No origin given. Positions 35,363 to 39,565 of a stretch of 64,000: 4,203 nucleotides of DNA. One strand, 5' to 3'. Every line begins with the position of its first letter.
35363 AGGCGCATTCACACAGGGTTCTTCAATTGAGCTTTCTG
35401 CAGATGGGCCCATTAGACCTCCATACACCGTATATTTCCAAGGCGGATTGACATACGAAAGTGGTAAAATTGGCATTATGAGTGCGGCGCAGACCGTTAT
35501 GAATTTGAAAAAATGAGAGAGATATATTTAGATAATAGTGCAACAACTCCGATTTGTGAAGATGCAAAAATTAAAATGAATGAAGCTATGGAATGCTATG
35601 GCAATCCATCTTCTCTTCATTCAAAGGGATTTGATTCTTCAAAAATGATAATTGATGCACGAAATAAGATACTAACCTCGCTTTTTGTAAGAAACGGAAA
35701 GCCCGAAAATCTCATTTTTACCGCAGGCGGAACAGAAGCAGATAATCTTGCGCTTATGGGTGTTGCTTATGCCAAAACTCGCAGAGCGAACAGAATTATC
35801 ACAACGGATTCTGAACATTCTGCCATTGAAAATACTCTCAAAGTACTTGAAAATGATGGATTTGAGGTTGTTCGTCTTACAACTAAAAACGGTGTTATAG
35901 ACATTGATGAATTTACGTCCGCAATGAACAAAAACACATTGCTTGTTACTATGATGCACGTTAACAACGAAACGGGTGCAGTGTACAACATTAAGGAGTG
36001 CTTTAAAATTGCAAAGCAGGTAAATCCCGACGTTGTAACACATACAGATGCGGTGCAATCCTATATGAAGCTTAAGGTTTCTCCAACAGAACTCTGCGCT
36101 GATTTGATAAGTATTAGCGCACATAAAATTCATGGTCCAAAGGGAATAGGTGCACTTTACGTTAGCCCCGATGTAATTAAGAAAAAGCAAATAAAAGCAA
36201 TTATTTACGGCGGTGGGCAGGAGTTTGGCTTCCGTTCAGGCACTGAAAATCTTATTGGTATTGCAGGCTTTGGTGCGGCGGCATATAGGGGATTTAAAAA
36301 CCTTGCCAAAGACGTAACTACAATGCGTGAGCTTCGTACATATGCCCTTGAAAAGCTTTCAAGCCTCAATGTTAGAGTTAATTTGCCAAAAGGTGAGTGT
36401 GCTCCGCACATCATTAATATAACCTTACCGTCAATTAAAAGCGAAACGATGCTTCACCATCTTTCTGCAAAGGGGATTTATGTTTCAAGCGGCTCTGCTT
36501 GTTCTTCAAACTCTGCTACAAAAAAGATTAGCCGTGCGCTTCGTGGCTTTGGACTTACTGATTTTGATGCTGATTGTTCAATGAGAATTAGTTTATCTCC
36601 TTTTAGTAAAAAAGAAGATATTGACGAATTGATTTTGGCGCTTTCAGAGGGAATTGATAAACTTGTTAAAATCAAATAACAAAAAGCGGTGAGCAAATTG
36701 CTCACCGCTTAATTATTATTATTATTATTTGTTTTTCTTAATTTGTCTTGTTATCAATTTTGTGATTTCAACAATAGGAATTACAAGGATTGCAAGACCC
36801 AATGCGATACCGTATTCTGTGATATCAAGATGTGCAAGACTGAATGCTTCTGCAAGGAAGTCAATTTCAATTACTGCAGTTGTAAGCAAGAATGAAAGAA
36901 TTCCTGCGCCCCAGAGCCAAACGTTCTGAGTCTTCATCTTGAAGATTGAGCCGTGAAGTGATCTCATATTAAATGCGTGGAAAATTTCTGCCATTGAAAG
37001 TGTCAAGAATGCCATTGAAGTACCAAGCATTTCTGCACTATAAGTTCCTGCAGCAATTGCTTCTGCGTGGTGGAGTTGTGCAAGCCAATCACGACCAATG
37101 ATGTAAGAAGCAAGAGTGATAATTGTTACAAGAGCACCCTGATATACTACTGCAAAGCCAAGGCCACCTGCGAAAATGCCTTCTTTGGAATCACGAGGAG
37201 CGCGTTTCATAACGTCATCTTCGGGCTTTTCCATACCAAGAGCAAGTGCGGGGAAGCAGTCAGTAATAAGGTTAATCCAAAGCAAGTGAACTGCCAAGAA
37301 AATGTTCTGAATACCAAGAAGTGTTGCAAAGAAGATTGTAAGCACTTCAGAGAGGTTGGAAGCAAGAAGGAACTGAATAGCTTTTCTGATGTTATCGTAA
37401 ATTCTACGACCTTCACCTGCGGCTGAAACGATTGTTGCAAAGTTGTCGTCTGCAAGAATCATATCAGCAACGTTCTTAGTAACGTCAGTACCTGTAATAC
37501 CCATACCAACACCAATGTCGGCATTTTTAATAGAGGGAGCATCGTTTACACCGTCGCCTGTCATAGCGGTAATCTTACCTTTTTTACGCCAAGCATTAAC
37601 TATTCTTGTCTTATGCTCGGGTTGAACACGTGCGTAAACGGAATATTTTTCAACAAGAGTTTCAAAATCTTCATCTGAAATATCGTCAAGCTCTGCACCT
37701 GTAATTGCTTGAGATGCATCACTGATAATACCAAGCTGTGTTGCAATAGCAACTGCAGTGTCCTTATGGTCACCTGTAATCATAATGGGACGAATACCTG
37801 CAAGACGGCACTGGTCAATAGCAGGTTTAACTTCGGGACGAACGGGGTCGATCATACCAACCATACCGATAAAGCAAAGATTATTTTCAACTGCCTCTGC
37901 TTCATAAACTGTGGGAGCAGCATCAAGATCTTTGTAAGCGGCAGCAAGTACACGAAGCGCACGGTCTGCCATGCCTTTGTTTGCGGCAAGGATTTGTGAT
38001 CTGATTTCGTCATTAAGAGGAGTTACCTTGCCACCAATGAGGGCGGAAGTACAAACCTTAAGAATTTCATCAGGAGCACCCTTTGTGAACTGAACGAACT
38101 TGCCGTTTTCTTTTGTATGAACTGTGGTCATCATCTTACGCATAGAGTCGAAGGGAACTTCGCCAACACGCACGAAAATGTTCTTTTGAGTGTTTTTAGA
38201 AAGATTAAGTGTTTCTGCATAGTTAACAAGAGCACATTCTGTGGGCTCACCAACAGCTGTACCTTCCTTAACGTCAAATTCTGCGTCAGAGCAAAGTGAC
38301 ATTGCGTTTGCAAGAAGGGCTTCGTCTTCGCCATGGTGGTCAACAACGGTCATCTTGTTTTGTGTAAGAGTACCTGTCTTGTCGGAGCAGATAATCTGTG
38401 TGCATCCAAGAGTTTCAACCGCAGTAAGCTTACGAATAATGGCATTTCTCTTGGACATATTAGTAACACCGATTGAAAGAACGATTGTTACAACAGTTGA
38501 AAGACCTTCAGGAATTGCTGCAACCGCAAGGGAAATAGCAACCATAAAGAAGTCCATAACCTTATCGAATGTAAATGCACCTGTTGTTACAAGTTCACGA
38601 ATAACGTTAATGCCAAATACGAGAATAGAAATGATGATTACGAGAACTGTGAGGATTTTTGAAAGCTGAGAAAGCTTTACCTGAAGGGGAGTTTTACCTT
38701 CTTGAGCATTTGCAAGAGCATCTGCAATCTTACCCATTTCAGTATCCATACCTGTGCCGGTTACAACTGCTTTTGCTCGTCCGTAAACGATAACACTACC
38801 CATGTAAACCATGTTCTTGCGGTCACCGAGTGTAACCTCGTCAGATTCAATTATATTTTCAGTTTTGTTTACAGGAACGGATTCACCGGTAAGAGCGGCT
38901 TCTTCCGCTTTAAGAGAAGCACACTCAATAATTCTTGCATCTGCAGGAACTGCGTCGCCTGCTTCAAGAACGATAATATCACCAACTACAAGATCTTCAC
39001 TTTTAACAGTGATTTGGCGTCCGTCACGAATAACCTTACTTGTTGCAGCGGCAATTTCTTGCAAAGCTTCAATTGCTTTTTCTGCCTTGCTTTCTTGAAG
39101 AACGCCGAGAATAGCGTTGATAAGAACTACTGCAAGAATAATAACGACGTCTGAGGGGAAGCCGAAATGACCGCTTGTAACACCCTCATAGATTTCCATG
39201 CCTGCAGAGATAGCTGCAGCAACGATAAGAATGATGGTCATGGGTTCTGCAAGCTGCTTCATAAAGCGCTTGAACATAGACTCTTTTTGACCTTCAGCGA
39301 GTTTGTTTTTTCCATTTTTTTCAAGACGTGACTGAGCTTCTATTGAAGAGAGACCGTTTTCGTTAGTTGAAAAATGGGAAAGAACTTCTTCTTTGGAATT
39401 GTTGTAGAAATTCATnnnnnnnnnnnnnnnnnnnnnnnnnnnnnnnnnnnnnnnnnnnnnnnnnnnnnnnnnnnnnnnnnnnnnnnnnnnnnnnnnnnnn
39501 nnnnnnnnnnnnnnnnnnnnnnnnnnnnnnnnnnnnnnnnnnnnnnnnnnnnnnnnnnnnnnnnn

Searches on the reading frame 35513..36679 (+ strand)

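Call 8: search_protein_families(library=ncbifam, proteins=[window:35513-36679:+])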
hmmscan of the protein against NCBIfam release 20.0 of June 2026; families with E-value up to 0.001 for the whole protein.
window:35513-36679:+ (388 aa): 22 families
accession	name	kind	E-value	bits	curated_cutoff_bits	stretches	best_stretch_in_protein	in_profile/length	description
TIGR03402.1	FeS_nifS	equivalog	1.1e-91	307.5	530.75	1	4-386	1-375/379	cysteine desulfurase NifS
TIGR02006.1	IscS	equivalog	1.9e-82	277.4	643.2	1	3-386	4-380/402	IscS subfamily cysteine desulfurase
NF010611.0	PRK14012.1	equivalog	5.2e-82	275.9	548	1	4-386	7-384/406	IscS subfamily cysteine desulfurase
TIGR03235.1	DNA_S_dndA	equivalog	7.1e-80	268.9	480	1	5-361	1-353/353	cysteine desulfurase DndA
NF002806.0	PRK02948.1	subfamily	5.4e-78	262.6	304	1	4-379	2-370/381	IscS subfamily cysteine desulfurase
TIGR03403.1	nifS_epsilon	equivalog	4.1e-65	220.1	587.7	1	4-387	1-379/382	NifS family cysteine desulfurase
TIGR01979.1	sufS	subfamily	4.4e-39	134.5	475.1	1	4-379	20-397/403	SufS family cysteine desulfurase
TIGR01977.1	am_tr_V_EF2568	hypoth_equivalog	2.8e-32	112.2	377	1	4-378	1-374/376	cysteine desulfurase family protein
NF041166.1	f2_encap_cargo1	exception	4.3e-26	92.2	800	1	46-378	291-621/623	family 2A encapsulin nanocompartment cargo protein cysteine desulfurase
NF040779.1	Sec_lyase_SclA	exception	2.4e-25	89.2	525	1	37-331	36-338/378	selenocysteine lyase SclA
NF008126.0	PRK10874.1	equivalog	9.5e-25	87.5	607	1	3-384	20-399/401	cysteine desulfurase CsdA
NF006791.0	PRK09295.1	equivalog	9.7e-25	87.5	661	1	36-384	59-404/406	cysteine desulfurase SufS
TIGR03392.1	FeS_syn_CsdA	equivalog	3.6e-24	85.7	493.6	1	4-384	18-396/398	cysteine desulfurase CsdA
TIGR01976.1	am_tr_V_VC1184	hypoth_equivalog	2.7e-18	66.5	352.35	1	3-377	19-401/401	cysteine desulfurase-like protein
TIGR04343.1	egtE_PLP_lyase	equivalog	1.6e-08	33.8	400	1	66-225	73-223/370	ergothioneine biosynthesis PLP-dependent enzyme EgtE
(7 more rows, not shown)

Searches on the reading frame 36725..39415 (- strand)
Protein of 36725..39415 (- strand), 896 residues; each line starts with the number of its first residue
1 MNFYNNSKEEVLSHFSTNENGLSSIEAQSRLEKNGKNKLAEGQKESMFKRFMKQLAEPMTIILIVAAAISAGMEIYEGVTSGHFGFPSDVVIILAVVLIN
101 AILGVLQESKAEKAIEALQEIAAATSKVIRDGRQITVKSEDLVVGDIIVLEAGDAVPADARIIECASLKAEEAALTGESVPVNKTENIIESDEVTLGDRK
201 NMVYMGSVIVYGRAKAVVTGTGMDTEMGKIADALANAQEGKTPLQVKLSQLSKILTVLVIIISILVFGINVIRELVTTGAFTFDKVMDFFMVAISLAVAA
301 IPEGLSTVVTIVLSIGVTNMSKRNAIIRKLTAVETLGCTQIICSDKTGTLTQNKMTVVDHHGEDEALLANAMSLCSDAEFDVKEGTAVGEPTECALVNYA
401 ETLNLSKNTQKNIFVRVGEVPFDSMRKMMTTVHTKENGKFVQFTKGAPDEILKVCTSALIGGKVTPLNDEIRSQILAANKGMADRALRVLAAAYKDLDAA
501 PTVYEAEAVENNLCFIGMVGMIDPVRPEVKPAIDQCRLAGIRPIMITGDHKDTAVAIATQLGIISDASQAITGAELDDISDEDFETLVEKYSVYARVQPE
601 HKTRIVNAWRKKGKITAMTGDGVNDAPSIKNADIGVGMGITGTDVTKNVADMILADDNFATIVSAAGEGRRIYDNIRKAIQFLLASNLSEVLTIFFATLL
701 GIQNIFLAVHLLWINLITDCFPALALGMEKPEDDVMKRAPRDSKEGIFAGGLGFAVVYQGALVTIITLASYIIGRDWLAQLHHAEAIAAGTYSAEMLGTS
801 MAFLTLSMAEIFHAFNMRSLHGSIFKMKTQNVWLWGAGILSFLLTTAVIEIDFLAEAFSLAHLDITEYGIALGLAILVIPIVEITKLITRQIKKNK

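Call 8: search_protein_families(library=ncbifam, proteins=[window:36725-39415:-])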
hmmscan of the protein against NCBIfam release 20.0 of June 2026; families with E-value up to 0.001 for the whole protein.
window:36725-39415:- (896 aa): 20 families
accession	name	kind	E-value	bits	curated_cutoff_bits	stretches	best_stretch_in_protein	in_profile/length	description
TIGR01522.1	ATPase-IIA2_Ca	equivalog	8.6e-188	625.9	798.3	1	7-891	8-852/854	calcium-transporting P-type ATPase, PMR1-type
TIGR01116.1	ATPase-IIA1_Ca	equivalog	5.6e-186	620.1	703.4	1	90-890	30-799/799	calcium-translocating P-type ATPase, SERCA-type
TIGR01523.1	ATPase-IID_K-Na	equivalog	1.2e-157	526.3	645.05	3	368-861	439-941/997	potassium/sodium efflux P-type ATPase, fungal-type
TIGR01517.1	ATPase-IIB_Ca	equivalog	2.2e-154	515.8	507.05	1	18-888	52-879/882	calcium-translocating P-type ATPase, PMCA-type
TIGR01106.1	ATPase-IIC_X-K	subfamily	7.2e-144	480.9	946.1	2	374-745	401-815/997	Na,H/K antiporter P-type ATPase subunit alpha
TIGR01524.1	ATPase-IIIB_Mg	equivalog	1.6e-124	416.7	610.75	1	6-772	18-754/867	magnesium-translocating P-type ATPase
TIGR01647.1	ATPase-IIIA_H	equivalog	2e-124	416.5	615.5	1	21-847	1-751/755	plasma-membrane proton-efflux P-type ATPase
NF011702.0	PRK15122.1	subfamily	1.2e-112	377.5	975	1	6-742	34-767/907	magnesium-translocating P-type ATPase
TIGR01494.1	ATPase_P-type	subfamily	6.9e-94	315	62.3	4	590-708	362-474/478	HAD-IC family P-type ATPase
TIGR01525.1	ATPase-IB_hvy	subfamily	1e-72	245.8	346.25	2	60-566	2-429/560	heavy metal translocating P-type ATPase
TIGR01657.1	P-ATPase-V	hypoth_equivalog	5e-64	216.4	618.25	2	6-576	124-710/1055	ATP13A2 family polyamine export P-type ATPase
TIGR01512.1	ATPase-IB2_Cd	subfamily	1.3e-51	175.9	313.5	3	88-370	19-265/494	cadmium family heavy metal-translocating P-type ATPase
TIGR01511.1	ATPase-IB1_Cu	subfamily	3.5e-49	168.1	397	3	64-383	25-305/542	copper-translocating P-type ATPase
NF008262.1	PRK11033.1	equivalog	1.7e-46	159.1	1005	3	90-372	198-462/731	zinc/cadmium/mercury/lead-transporting ATPase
NF033775.1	P_type_ZntA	exception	1.3e-38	132.9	1240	3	87-376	200-467/732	Zn(II)/Cd(II)/Pb(II) translocating P-type ATPase ZntA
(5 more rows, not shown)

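Call 9: find_related_loci(query=window:36725-39415:-, collection=genome_contigs, flank=1500)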
Query window:36725-39415:- (896 aa) in genome_contigs; peptide patterns used: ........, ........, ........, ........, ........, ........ (x = any residue, [..] = any of these).
600 stretches matched a pattern (row limit reached: there are more); 582 encode a relative of the query (tblastn E <= 1e-3); the best 80 are kept; 80 distinct loci.
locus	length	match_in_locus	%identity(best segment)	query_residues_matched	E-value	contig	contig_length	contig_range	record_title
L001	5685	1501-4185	83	1-896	0e+0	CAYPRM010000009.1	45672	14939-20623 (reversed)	MAG TPA_asm: uncultured Lachnospiraceae bacterium isolate SRP350583_co2_422 genome assembly, contig: NODE_991_length_456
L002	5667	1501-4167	81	1-890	0e+0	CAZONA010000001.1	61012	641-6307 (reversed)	MAG TPA_asm: uncultured Lachnospiraceae bacterium isolate SRP225648_co1_355 genome assembly, contig: NODE_778_length_610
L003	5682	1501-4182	78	1-896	0e+0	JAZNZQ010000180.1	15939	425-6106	MAG: Eubacteriales bacterium isolate T1900044766_TS20190232.MAGScoT_cleanbin_000081 SGB_2417_k141_46006, whole genome sh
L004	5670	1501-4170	79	1-896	0e+0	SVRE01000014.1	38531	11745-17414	MAG: Oscillospiraceae bacterium isolate SIG635 NODE_5454_length_38531_cov_1.370222, whole genome shotgun sequence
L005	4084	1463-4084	78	1-887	0e+0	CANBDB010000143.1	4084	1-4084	MAG TPA_asm: uncultured Clostridia bacterium isolate SRR15429246_bin.2_metawrap_v1.3_MAG genome assembly, contig: NODE.2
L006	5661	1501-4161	79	1-892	0e+0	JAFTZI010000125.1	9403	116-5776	MAG: Clostridia bacterium isolate RGIG4287 Roe_deer_Colon.Co__c1422970, whole genome shotgun sequence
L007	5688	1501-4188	78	1-896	0e+0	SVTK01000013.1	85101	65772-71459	MAG: Oscillospiraceae bacterium isolate SIG693 NODE_6813_length_85101_cov_3.160673, whole genome shotgun sequence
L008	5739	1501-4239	78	1-895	0e+0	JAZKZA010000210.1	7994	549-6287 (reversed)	MAG: Eubacteriales bacterium isolate T1900045092_TC20190086.MAGScoT_cleanbin_000042 SGB_4718_k141_1532994, whole genome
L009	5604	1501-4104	79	26-896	0e+0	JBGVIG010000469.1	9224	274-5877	MAG: Eubacteriales bacterium isolate fecal_MAG_325 fecal_MAG_325_contig_0469, whole genome shotgun sequence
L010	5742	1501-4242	76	1-896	0e+0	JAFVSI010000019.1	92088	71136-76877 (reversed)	MAG: Clostridia bacterium isolate RGIG5350 Sheep_Colon-3__c602, whole genome shotgun sequence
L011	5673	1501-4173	78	1-896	0e+0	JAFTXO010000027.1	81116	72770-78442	MAG: Clostridia bacterium isolate RGIG4241 Roe_deer_Colon-4__c250606, whole genome shotgun sequence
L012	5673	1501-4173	78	1-896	0e+0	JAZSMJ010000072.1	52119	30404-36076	MAG: Eubacteriales bacterium isolate T1900044555_TS20190021.MAGScoT_cleanbin_000009 SGB_288_k141_1807795, whole genome s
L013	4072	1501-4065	79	1-868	0e+0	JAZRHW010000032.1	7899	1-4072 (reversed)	MAG: Eubacteriales bacterium isolate T1900045478_YK20190172.MAGScoT_cleanbin_000049 SGB_7293_k141_769125, whole genome s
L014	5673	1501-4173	77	1-896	0e+0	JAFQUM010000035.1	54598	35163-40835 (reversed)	MAG: Clostridia bacterium isolate RGIG2162 Goat_Colon.Co__c2285613, whole genome shotgun sequence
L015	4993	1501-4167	78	1-892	0e+0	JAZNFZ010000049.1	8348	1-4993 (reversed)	MAG: Eubacteriales bacterium isolate T1900044709_TS20190175.MAGScoT_cleanbin_000012 SGB_1829_k141_437997, whole genome s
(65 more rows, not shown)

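Call 37: search_solved_structures(query=window:36725-39415:-, max_evalue=1e-50)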
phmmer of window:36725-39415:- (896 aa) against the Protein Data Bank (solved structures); distinct sequences matched with E-value up to 1e-50: 70 (the best 60 are shown).
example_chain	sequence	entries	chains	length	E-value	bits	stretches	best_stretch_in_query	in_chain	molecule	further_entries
6zhf_A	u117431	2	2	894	8.8e-207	692.1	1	3-892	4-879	Calcium-transporting ATPase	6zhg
9euq_A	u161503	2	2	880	9.4e-207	692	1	3-891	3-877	Calcium-transporting ATPase lmo0841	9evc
6zhh_A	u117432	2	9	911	1.5e-204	684.7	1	3-892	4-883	Calcium-transporting ATPase | Calcium-transporting ATPase lmo0841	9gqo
27qy_A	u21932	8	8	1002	2.5e-156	525.3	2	367-891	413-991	Sarcoplasmic/endoplasmic reticulum calcium ATPase 1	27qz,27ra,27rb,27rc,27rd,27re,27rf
4bew_A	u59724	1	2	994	2.6e-156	525.2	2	367-891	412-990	SARCOPLASMIC/ENDOPLASMIC RETICULUM CALCIUM ATPASE 1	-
1iwo_A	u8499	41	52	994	3.8e-156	524.6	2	368-891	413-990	Sarcoplasmic/endoplasmic reticulum calcium ATPase 1 | Sarcoplasmic/endoplasmic reticulum calcium ATPase 1a | Sarcoplasmic/endoplasmic reticulum calcium ATPase 1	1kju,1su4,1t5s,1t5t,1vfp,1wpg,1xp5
2dqs_A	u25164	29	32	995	3.8e-156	524.6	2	368-891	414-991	Sarcoplasmic/endoplasmic reticulum calcium ATPase 1 | SERCA1a | SARCOPLASMIC ENDOPLASMIC RETICULUM CALCIUM ATPASE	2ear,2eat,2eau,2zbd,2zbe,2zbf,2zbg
3w5b_A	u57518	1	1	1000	3.9e-156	524.6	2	368-891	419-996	SERCA1a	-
8owa_A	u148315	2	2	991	4.5e-156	524.4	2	367-891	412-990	Sarcoplasmic/endoplasmic reticulum calcium ATPase 1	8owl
4nab_A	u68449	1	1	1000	6.1e-156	523.9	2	367-891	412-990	Sarcoplasmic/endoplasmic reticulum calcium ATPase 1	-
5zmw_A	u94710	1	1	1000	9e-156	523.4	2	368-891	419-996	Sarcoplasmic/endoplasmic reticulum calcium ATPase 1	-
6rb2_A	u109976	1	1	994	2.6e-155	521.8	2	368-891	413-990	Sarcoplasmic/endoplasmic reticulum calcium ATPase 1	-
5zmv_A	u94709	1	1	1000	2.7e-155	521.8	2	368-891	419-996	Sarcoplasmic/endoplasmic reticulum calcium ATPase 1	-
3tlm_A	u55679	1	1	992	4e-154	518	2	367-891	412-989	Sarcoplasmic/endoplasmic reticulum calcium ATPase 1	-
7bt2_A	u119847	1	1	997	9.2e-154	516.7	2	366-891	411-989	Sarcoplasmic/endoplasmic reticulum calcium ATPase 2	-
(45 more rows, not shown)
